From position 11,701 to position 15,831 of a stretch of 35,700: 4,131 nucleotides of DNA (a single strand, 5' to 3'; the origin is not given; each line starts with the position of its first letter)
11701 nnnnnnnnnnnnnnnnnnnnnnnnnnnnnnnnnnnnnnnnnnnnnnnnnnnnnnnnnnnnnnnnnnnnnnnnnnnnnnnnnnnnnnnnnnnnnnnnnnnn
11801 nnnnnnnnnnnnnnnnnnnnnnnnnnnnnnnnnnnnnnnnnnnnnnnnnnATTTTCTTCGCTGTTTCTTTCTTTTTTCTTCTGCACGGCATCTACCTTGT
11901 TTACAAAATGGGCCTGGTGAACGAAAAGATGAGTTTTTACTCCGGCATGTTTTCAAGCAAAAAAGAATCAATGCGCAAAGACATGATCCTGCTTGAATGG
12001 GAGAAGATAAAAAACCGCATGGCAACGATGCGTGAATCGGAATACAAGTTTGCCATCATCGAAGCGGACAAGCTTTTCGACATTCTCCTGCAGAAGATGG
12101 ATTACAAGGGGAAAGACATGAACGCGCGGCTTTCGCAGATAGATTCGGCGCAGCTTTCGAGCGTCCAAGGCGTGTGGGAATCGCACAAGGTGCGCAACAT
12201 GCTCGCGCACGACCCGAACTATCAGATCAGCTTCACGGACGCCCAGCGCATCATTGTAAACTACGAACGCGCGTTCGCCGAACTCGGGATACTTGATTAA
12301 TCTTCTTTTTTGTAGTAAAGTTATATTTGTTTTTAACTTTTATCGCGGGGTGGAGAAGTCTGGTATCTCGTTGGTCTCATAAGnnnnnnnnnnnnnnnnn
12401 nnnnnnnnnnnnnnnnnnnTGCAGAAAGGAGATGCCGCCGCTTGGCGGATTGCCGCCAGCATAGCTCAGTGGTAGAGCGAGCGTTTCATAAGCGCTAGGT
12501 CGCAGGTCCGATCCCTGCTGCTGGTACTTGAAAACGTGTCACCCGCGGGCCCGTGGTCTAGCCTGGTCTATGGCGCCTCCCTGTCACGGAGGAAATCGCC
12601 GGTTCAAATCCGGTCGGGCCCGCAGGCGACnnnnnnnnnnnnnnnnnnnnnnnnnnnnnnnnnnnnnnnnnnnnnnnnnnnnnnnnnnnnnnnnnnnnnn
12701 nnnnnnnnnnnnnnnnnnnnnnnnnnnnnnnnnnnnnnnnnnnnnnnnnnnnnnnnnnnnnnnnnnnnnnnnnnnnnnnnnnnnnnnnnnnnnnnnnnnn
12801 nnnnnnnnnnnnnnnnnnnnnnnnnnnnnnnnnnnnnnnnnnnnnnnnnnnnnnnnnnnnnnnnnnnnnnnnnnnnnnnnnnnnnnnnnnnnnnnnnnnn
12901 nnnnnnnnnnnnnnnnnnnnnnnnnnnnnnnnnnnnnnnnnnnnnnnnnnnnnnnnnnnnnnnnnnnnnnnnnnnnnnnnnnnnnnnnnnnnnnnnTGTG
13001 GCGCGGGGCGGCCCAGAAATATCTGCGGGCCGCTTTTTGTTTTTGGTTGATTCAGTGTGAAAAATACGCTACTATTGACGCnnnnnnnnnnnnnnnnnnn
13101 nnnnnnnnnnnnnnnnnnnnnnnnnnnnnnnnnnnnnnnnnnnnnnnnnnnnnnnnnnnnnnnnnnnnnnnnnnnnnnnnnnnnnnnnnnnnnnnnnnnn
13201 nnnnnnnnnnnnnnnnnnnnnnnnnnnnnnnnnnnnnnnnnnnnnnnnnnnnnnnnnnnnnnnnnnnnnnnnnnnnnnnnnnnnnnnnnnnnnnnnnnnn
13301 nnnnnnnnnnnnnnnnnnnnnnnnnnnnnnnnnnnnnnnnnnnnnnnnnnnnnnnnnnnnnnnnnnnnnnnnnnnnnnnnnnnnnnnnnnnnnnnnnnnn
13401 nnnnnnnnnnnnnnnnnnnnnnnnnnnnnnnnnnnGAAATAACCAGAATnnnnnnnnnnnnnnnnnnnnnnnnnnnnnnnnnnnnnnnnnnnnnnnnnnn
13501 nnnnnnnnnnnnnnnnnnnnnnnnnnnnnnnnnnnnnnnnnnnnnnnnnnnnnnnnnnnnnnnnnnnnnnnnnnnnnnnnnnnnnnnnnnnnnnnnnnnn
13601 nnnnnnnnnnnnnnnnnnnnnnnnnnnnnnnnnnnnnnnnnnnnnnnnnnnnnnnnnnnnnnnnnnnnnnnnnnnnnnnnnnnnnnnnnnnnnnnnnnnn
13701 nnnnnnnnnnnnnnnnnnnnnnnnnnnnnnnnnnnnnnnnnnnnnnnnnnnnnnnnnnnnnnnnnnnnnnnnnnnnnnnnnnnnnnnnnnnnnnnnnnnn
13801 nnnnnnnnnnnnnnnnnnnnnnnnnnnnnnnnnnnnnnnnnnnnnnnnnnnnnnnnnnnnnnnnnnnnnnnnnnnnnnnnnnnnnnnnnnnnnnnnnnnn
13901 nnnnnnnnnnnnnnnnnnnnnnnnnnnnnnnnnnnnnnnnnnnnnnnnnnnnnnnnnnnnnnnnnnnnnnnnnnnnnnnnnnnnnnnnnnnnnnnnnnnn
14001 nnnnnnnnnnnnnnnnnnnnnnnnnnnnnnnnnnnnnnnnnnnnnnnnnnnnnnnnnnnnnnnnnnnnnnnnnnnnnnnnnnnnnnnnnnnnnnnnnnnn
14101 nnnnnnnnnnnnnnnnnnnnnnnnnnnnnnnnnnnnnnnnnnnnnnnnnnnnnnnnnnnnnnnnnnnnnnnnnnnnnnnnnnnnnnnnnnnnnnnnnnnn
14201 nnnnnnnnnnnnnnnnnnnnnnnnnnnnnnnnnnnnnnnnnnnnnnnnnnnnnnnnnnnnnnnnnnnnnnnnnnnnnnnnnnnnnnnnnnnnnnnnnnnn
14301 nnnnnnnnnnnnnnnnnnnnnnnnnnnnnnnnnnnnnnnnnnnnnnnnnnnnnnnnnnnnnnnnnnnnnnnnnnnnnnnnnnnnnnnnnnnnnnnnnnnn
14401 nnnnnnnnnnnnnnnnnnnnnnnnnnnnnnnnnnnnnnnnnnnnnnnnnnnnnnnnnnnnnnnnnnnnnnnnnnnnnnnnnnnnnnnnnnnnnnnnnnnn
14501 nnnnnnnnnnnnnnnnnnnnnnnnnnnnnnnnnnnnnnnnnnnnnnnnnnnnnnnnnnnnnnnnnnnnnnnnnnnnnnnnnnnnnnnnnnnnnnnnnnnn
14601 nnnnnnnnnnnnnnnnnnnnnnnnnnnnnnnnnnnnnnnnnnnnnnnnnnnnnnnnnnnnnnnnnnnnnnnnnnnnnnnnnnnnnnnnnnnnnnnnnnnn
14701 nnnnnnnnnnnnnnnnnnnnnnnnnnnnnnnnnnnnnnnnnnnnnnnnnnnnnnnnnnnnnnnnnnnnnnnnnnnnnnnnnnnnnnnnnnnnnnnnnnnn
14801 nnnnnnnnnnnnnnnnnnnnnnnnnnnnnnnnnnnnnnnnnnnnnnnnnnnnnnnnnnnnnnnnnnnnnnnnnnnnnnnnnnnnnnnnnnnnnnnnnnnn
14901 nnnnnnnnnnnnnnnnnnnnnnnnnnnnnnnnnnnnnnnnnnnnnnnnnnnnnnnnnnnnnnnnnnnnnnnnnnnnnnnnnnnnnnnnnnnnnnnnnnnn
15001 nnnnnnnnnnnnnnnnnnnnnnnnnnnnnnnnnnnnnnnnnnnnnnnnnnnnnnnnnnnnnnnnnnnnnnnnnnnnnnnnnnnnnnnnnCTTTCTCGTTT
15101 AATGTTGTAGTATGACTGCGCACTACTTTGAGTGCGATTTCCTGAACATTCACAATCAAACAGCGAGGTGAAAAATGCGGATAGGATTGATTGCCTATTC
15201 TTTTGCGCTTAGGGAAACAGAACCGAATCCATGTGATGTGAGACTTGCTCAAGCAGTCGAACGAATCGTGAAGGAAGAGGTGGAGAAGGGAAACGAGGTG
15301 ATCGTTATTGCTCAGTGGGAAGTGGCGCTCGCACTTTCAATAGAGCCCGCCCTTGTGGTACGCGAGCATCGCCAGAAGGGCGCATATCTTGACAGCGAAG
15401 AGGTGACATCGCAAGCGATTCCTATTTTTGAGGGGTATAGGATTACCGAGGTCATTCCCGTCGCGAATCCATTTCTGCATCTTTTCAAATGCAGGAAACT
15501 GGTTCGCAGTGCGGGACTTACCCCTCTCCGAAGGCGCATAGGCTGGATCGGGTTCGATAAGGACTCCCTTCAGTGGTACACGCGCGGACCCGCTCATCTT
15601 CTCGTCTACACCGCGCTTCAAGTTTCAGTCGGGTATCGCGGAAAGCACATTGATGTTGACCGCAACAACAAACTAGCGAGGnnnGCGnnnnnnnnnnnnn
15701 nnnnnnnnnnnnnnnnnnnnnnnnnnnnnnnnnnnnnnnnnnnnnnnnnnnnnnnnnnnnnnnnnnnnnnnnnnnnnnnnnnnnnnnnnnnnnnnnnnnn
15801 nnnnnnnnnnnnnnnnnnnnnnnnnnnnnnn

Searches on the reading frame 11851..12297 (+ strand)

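Call 79: search_protein_families(library=pfam, proteins=[window:11851-12297:+], max_evalue=0.1)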
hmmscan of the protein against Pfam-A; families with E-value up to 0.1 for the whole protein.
window:11851-12297:+ (149 aa): 1 family
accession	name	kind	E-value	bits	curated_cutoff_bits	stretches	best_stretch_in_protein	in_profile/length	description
PF18731.6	HEPN_Swt1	-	0.03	15.1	27.5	1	74-142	50-111/115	Swt1-like HEPN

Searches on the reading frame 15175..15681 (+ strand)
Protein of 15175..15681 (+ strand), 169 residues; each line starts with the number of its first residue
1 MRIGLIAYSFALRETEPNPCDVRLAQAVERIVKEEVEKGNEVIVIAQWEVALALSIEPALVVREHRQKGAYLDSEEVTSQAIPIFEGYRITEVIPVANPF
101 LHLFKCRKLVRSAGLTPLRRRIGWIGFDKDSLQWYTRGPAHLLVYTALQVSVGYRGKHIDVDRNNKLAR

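Call 9: search_protein_families(library=pfam, proteins=[window:15175-15681:+], max_evalue=0.001)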
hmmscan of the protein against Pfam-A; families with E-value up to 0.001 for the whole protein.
window:15175-15681:+ (169 aa): 0 families

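Call 79: search_protein_families(library=pfam, proteins=[window:15175-15681:+], max_evalue=0.1)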
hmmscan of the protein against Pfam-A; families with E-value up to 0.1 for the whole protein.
window:15175-15681:+ (169 aa): 0 families
